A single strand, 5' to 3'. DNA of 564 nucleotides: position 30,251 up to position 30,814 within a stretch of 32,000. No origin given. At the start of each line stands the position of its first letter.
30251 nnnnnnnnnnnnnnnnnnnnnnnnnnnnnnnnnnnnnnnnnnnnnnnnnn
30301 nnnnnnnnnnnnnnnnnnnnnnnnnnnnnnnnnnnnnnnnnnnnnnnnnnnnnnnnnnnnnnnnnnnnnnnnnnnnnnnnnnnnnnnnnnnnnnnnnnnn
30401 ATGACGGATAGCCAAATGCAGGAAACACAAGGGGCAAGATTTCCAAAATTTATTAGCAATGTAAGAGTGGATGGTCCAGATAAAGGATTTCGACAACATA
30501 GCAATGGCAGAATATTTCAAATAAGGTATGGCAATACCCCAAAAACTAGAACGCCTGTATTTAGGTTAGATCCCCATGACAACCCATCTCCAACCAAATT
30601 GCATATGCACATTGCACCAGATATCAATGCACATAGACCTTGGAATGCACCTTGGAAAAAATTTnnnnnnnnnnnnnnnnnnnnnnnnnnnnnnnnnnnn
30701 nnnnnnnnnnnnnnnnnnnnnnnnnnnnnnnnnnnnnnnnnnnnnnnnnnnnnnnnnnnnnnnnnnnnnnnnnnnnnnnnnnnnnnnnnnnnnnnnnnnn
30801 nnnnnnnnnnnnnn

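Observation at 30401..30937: Cassette 2 couples a microcin-type leader to a 76-aa non-peptide-like domain with a soluble partner, a possible novel enzymatic toxin/immunity pair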

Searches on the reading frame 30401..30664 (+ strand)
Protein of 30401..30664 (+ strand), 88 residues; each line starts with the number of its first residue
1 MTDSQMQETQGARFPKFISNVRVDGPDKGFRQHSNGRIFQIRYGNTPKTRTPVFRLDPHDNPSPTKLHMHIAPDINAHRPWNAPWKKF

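Call 4: search_protein_families(library=pfam, proteins=[window:30401-30664:+], max_evalue=10)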
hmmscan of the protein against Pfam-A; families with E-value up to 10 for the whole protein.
seq(88 aa): 0 families

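Call 6: search_protein_families(library=ncbifam, proteins=[window:30401-30664:+], max_evalue=10)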
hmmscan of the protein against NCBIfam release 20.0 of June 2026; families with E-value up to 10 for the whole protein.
seq(88 aa): 0 families

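Call 7: find_homologous_proteins(query=window:30401-30664:+, max_evalue=0.01)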
Query seq(88 aa) (88 aa): 2 proteins with E <= 0.01 among 2 candidates.
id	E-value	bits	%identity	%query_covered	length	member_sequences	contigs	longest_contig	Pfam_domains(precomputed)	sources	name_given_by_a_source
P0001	4.6e-50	185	90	100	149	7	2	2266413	-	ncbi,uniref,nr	ncbi:hypothetical protein MOVS_00320 [Moraxella ovis]|uniref:Uncharacterized protein n=1 Tax=Moraxel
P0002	8.2e-40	153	76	94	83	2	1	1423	-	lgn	-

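Call 11: find_encoding_contigs(protein=P0001, flank=10000, max_places=4)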
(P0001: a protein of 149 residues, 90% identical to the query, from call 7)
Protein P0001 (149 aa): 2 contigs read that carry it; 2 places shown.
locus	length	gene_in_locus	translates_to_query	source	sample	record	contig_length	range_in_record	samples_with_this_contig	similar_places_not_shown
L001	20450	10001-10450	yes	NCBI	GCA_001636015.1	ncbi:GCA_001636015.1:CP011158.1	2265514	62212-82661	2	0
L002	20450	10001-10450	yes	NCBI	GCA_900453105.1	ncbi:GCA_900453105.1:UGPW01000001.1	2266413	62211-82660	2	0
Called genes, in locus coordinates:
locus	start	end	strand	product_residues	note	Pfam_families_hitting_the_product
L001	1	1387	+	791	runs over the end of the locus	PF09371:Tex_N, PF22706:Tex_central_region, PF16921:Tex_YqgF, PF14635:HHH_7 (weak), PF12836:HHH_3, PF17674:HHH_9, PF00575:S1, PF23459:S1_RRP5 (weak)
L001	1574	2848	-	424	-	PF00285:Citrate_synt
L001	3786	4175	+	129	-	PF01127:Sdh_cyt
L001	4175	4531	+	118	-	PF01127:Sdh_cyt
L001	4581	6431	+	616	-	PF00890:FAD_binding_2, PF01266:DAO (faint), PF02910:Succ_DH_flav_C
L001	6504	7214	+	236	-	PF13085:Fer2_3, PF13183:Fer4_8, PF13237:Fer4_10, PF13534:Fer4_17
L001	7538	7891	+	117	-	-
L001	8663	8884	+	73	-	-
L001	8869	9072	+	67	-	-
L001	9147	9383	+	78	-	-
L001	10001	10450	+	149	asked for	-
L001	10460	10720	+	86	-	-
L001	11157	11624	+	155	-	-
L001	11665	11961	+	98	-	-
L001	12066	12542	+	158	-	-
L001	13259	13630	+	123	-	-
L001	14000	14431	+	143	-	-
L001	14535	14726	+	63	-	-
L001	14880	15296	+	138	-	-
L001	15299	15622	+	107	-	-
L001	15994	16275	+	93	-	-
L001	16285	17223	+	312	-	-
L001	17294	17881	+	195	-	PF13529:Peptidase_C39_2 (weak), PF03412:Peptidase_C39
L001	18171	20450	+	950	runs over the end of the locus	PF16078:2-oxogl_dehyd_N, PF00676:E1_dh, PF02779:Transket_pyr, PF16870:OxoGdeHyase_C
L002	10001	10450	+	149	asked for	-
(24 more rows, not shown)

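Call 12: find_encoding_contigs(protein=P0002, flank=10000, max_places=4)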
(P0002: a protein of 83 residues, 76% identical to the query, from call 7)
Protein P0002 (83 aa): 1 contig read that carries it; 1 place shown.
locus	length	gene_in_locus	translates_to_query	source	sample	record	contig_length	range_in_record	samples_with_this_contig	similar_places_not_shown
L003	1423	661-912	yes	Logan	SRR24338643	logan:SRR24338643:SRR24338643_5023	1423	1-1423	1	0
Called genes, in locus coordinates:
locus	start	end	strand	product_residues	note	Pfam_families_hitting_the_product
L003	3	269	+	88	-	?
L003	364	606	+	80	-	-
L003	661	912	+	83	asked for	-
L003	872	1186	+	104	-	-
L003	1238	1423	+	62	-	?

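Call 22: search_protein_representatives(alignment_id=A1)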
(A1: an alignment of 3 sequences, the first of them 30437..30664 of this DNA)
Query: 3 sequences, 83 profile positions. Proteins with E-value up to 0.001 (for the whole library): 24; up to 1e-10: 6; up to 1e-30: 1. The best 24 are listed.
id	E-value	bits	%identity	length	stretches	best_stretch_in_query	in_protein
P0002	5.8e-52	190.0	-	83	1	1-83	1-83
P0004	1.3e-23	99.1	-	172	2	6-83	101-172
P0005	8.6e-16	74.0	-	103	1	11-83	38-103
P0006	4.5e-14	68.5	-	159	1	1-83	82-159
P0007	1.4e-13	66.9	-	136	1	15-83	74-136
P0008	4.7e-12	62.1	-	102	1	1-83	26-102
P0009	1.6e-09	53.9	-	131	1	28-81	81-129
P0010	2.0e-09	53.7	-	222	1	28-83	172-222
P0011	8.1e-08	48.5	-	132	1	29-83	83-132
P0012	7.5e-07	45.4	-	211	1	13-77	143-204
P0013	2.8e-06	43.6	-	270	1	13-74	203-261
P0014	6.2e-06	42.4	-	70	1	18-76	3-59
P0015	5.8e-05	39.3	-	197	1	9-76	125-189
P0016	9.3e-05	38.7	-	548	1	39-81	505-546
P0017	1.1e-04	38.4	-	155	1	12-74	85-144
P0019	2.6e-04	37.3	-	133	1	13-74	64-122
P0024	7.3e-04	35.8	-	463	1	9-71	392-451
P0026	8.6e-04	35.6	-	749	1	49-83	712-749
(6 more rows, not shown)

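Call 24: search_protein_families(library=pfam, proteins=[P0024, P0026, P0015, P0013, P0012, P0016, P0010, P0004, P0006, P0017], max_evalue=1)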
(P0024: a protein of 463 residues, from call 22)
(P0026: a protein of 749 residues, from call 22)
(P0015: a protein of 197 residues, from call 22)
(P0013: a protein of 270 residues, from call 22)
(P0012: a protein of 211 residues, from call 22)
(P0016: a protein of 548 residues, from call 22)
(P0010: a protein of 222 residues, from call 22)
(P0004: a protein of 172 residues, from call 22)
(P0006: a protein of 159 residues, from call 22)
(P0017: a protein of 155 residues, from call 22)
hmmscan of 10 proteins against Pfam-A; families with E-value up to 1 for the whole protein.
P0024 (463 aa): 3 families
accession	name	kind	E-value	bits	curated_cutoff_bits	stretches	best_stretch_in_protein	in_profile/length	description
PF25023.1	TEN_YD-shell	-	1.9e-24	86.2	50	1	79-340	604-868/909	Teneurin YD-shell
PF05593.20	RHS_repeat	-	1.6e-13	51.1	22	3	103-137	1-36/38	RHS Repeat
PF03527.20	RHS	-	0.0022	18.3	27.9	1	265-297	5-36/38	RHS protein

P0026 (749 aa): 3 families
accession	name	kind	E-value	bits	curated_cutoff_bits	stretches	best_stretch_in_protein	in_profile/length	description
PF05593.20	RHS_repeat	-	1.1e-39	134.5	22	8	121-157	1-37/38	RHS Repeat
PF03527.20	RHS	-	0.00013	22.2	27.9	1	586-616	5-35/38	RHS protein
PF25023.1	TEN_YD-shell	-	0.059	11.8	50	0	211-267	121-176/909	Teneurin YD-shell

P0015 (197 aa): 2 families
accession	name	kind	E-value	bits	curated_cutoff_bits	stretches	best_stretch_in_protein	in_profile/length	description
PF25023.1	TEN_YD-shell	-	1.1e-11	44.1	50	1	4-84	786-866/909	Teneurin YD-shell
PF03527.20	RHS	-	0.0011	19.3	27.9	1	13-44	7-37/38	RHS protein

P0013 (270 aa): 0 families

P0012 (211 aa): 0 families

P0016 (548 aa): 4 families
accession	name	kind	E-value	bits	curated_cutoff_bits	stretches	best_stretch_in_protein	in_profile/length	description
PF03412.21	Peptidase_C39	-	2.8e-21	76.2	22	1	197-325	4-131/133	Peptidase C39 family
PF11814.14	DUF3335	-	0.00019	21.4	25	1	199-220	5-26/206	Peptidase_C39 like family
PF13529.12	Peptidase_C39_2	-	0.007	17.4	24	1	200-299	8-142/143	Peptidase_C39 like family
PF12385.14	Peptidase_C70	-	0.031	14.6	19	1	265-312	87-137/141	Papain-like cysteine protease AvrRpt2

P0010 (222 aa): 0 families

P0004 (172 aa): 0 families

P0006 (159 aa): 0 families

P0017 (155 aa): 1 family
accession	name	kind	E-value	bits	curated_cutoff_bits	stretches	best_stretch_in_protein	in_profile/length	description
PF05593.20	RHS_repeat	-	0.075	13.9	22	1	47-67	14-36/38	RHS Repeat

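Call 27: predict_structure(alignment_id=A1)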
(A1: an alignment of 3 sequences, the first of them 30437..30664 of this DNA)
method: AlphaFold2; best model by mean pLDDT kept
length: 76 residues; sequences in the alignment: 3
mean_pLDDT: 39.5   pTM: 0.13
mean pLDDT of the five models: 39.5, 38.8, 38.3, 35.6, 35.1
residues with pLDDT >= 90: 0; 70-90: 0; 50-70: 0; < 50: 76
segments of 3 or more residues with pLDDT < 50: 1-76
pLDDT, mean of each block of 10 residues (from residue 1): 37 39 38 39 42 40 42 39
secondary structure: DSSP gave nothing for this model
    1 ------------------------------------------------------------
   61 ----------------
elements in order:
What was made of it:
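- Tried and rejected: AlphaFold with the 3-sequence alignment failed (pLDDT 39, call 27).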

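Call 30: search_solved_structures(query=A2, max_evalue=10, show_alignments=2)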
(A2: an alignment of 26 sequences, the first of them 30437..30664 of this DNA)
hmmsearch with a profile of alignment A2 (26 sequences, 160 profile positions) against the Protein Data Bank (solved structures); distinct sequences matched with E-value up to 10: 10.
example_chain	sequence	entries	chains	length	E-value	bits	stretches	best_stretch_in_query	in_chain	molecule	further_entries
6cvr_A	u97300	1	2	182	0.22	15.1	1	118-141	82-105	Aprataxin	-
6cvq_A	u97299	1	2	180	0.25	14.9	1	120-141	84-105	Aprataxin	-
6cvs_A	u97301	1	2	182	0.28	14.8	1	121-141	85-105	Aprataxin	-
4ndf_A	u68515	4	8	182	0.36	14.5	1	121-141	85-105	Aprataxin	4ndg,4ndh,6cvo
4ndi_A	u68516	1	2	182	0.37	14.4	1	121-141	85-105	Aprataxin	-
8uy4_A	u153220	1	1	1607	0.38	14.4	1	81-127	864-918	Tse15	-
9pt5_A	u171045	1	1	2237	0.42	14.2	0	16-57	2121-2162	Teneurin-like protein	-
8uxt_A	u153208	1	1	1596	0.44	14.2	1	81-127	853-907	Tse15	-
6cvp_A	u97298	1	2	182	1.2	12.8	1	121-141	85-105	Aprataxin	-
6cvt_A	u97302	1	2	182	2.1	12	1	121-139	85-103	Aprataxin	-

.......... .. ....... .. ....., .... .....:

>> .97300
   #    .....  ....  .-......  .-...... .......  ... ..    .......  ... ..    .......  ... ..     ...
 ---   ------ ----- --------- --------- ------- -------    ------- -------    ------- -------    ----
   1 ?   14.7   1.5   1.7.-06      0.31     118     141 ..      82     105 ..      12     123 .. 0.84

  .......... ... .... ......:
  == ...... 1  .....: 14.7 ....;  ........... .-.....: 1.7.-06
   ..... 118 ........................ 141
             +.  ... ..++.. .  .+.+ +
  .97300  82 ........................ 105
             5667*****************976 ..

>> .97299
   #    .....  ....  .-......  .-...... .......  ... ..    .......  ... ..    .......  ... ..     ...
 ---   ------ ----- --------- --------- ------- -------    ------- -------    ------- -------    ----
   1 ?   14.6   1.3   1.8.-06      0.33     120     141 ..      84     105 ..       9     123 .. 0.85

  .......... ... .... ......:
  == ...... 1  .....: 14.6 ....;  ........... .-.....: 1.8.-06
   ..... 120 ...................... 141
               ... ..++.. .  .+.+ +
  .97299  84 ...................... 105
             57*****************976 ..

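Call 31: search_protein_families(library=pfam, alignment_id=A2, max_evalue=10)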
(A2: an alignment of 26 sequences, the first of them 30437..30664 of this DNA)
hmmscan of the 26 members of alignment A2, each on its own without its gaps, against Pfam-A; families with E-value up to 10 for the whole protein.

A. member 1, window:30437-30664:+ (76 aa): 0 families

B. families by the number of members that match (of 26 scanned): 8 families
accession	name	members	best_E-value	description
PF05593.20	RHS_repeat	3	1.1e-39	RHS Repeat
PF25023.1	TEN_YD-shell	3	1.9e-24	Teneurin YD-shell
PF03527.20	RHS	3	0.00013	RHS protein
PF03412.21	Peptidase_C39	1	2.8e-21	Peptidase C39 family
PF11814.14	DUF3335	1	0.00019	Peptidase_C39 like family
PF13529.12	Peptidase_C39_2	1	0.007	Peptidase_C39 like family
PF12385.14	Peptidase_C70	1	0.031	Papain-like cysteine protease AvrRpt2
PF20396.3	DUF6689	1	0.1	Family of unknown function (DUF6689)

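Call 33: predict_structure(alignment_id=A2)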
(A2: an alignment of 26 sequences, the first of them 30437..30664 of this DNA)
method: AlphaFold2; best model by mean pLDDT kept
length: 76 residues; sequences in the alignment: 26
mean_pLDDT: 85.6   pTM: 0.70
mean pLDDT of the five models: 85.6, 84.6, 82.5, 81.7, 77.8
residues with pLDDT >= 90: 34; 70-90: 37; 50-70: 5; < 50: 0
segments of 3 or more residues with pLDDT < 50: none
pLDDT, mean of each block of 10 residues (from residue 1): 72 84 89 88 89 88 91 84
secondary structure, 60 per line:
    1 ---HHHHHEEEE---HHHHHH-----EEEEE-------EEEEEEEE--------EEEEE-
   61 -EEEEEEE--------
elements in order: H4-8 E9-12 H16-21 E27-31 E39-46 E55-59 E62-68
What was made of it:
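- On Microbial RNases (barnase / RNase Sa, Pfam PF00545) and the RelE-like BECR fold: The general layout of helices followed by a four-strand meander is compatible (call 33).
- The AlphaFold model is confident: pLDDT 85.6, pTM 0.70 (call 33). The predicted topology lacks the long helix of the HIT fold (call 33).
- Tried and rejected: It worked only with the 26-sequence alignment (call 33).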

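Call 35: fold_search(model_id=the predicted structure, library=pdb)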
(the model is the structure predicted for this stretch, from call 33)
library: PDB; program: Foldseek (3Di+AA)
matches with E <= 10: 71; with E <= 0.001: 0
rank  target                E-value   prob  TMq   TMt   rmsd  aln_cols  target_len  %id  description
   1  8v55_B                1.1e+00  0.16  0.31  0.08   9.1        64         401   23  Human mitochondrial DNA polymerase gamma bound to a replication fork in an open conformation (released 2024-07-10)
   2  8f69_A                1.2e+00  0.54  0.33  0.08   3.4        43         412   19  Crystal structure of murine PolG2 dimer bound to DNA (released 2023-08-09)
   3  9gge_B                1.2e+00  0.21  0.36  0.10  10.1        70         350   18  Structure of the A467T mutant of human mitochondrial DNA polymerase gamma (released 2025-04-16)
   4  9ic0_C                1.2e+00  0.13  0.30  0.09  10.8        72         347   22  Chimeric mitochondrial DNA polymerase gamma ternary complex (mAhB) in mouse-like error-editing conformer (composite) (released 2025-06-04)
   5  1g5h_B                1.3e+00  0.51  0.34  0.08   3.4        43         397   19  CRYSTAL STRUCTURE OF THE ACCESSORY SUBUNIT OF MURINE MITOCHONDRIAL POLYMERASE GAMMA (released 2001-03-14)
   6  8f6b_A                1.4e+00  0.47  0.32  0.07   3.5        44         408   23  Crystal structure of murine PolG2 hexamer bound to DNA (released 2023-08-09)
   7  8udk_B                1.4e+00  0.16  0.33  0.09  10.3        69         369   22  Human Mitochondrial DNA Polymerase gamma R853A Ternary Complex (released 2024-06-05)
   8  8d33_B                1.4e+00  0.15  0.34  0.08  10.9        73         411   19  Human mitochondrial DNA polymerase gamma ternary complex with GC basepair (released 2023-05-24)
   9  8f6b_B                1.6e+00  0.44  0.32  0.07   3.5        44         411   23  Crystal structure of murine PolG2 hexamer bound to DNA (released 2023-08-09)
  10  4ztu_B                1.6e+00  0.33  0.31  0.08   3.8        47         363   26  Structural basis for processivity and antiviral drug toxicity in human mitochondrial DNA replicase (released 2015-09-23)
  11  9g77_B                1.6e+00  0.18  0.33  0.08   7.2        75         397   15  Mouse mitochondrial DNA polymerase gamma ternary complex in error-editing conformer (composite) (released 2025-06-04)
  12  8g5j_B                1.6e+00  0.47  0.34  0.08   3.9        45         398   20  Cryo-EM structure of the Mismatch Uncoupling Complex (II) of Human Mitochondrial DNA Polymerase Gamma (released 2024-01-10)
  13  9ibz_C                1.6e+00  0.33  0.29  0.08   3.4        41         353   24  Chimeric mitochondrial DNA polymerase gamma ternary complex (mAhB) in human-like error-editing conformer (composite) (released 2025-06-04)
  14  9ic3_C                1.7e+00  0.38  0.32  0.08   3.3        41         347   20  Chimeric mitochondrial DNA polymerase gamma ternary complex (hAmB) in mouse-like error-editing conformer (composite) (released 2025-06-04)
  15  8udl_B                1.7e+00  0.33  0.30  0.07   3.3        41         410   24  Human Mitochondrial DNA Polymerase Gamma Binary Complex (released 2024-06-05)
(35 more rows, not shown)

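Call 36: find_encoding_contigs(protein=P0026, flank=4000, max_places=3)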
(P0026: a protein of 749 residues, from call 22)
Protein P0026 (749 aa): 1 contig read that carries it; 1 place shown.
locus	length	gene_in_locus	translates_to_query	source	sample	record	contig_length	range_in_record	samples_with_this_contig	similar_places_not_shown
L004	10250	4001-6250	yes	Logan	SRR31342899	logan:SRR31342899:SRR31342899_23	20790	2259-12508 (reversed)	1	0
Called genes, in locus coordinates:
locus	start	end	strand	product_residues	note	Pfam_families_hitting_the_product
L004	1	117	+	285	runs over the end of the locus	PF01292:Ni_hydr_CYTB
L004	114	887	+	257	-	PF00174:Oxidored_molyb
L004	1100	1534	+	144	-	PF01817:CM_2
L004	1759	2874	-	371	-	PF03958:Secretin_N (weak), PF00263:Secretin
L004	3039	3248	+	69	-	-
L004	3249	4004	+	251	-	PF25023:TEN_YD-shell (faint), PF05593:RHS_repeat (weak)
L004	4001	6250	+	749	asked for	PF05593:RHS_repeat, PF25023:TEN_YD-shell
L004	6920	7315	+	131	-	PF07963:N_methyl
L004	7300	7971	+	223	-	-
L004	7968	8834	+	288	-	-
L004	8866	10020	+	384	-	PF05157:MshEN, PF00437:T2SSE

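Call 37: find_encoding_contigs(protein=P0006, flank=10000, max_places=3)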
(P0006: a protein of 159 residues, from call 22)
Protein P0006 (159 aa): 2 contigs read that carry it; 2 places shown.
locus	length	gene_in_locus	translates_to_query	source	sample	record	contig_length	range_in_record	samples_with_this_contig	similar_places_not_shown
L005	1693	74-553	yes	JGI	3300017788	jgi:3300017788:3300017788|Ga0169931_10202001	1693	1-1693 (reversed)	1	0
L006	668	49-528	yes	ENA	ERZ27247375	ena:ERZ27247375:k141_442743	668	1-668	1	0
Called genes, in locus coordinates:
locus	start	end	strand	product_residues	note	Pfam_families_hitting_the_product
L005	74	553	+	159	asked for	-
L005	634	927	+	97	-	-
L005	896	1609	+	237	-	PF13529:Peptidase_C39_2, PF03412:Peptidase_C39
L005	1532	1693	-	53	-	?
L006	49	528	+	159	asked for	-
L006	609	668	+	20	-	?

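Call 38: find_encoding_contigs(protein=P0016, flank=10000, max_places=3)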
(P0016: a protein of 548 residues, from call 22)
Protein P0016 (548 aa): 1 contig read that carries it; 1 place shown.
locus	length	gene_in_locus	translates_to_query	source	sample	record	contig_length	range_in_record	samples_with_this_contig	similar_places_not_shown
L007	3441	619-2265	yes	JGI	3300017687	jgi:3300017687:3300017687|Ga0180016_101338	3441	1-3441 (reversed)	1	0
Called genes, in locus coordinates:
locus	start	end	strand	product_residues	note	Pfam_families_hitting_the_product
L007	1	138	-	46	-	?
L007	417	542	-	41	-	-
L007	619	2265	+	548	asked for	PF03412:Peptidase_C39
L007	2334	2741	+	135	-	-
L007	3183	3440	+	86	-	?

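Call 42: search_protein_families(library=pfam, proteins=[L001:16285-17223:+, L001:17231-17881:+, L005:896-1609:+, L001:15994-16275:+, L001:12895-13185:+, L001:13259-13630:+], max_evalue=1)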
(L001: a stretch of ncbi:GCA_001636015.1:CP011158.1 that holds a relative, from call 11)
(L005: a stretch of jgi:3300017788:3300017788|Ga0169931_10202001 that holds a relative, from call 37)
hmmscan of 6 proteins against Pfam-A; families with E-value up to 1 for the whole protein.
L001:16285-17223:+ (312 aa): 5 families
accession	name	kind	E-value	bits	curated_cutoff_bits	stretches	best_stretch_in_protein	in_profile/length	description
PF13557.12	Phenol_MetA_deg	-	4.5e-05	24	22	1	54-274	15-223/242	Putative MetA-pathway of phenol degradation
PF04313.20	HSDR_N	-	0.015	15.6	25.1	1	94-149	79-133/198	Type I restriction enzyme R protein N terminus (HSDR_N)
PF19089.6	DUF5777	-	0.05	13.3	23.1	0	85-104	48-67/247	Membrane bound beta barrel domain (DUF5777)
PF11383.14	DUF3187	-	0.085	12.5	24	0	183-272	173-259/320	Protein of unknown function (DUF3187)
PF03895.21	YadA_anchor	-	0.84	10.2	22.7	0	258-287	24-53/60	YadA-like membrane anchor domain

L001:17231-17881:+ (216 aa): 3 families
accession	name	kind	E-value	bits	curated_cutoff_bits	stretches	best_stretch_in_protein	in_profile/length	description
PF03412.21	Peptidase_C39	-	3.9e-22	78.9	22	1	45-166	2-121/133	Peptidase C39 family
PF06340.16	TcpF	-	0.043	13.1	25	1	75-129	51-103/317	Vibrio cholerae toxin co-regulated pilus biosynthesis protein F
PF12385.14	Peptidase_C70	-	0.21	11.9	19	1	51-150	15-123/141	Papain-like cysteine protease AvrRpt2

L005:896-1609:+ (237 aa): 3 families
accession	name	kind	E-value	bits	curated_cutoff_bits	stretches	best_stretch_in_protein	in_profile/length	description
PF03412.21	Peptidase_C39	-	2.6e-23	82.8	22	1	64-185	3-122/133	Peptidase C39 family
PF13529.12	Peptidase_C39_2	-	1.9e-06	29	24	1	64-168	4-142/143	Peptidase_C39 like family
PF12385.14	Peptidase_C70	-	0.00079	19.8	19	1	70-180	16-136/141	Papain-like cysteine protease AvrRpt2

L001:15994-16275:+ (93 aa): 0 families

L001:12895-13185:+ (96 aa): 0 families

L001:13259-13630:+ (123 aa): 0 families
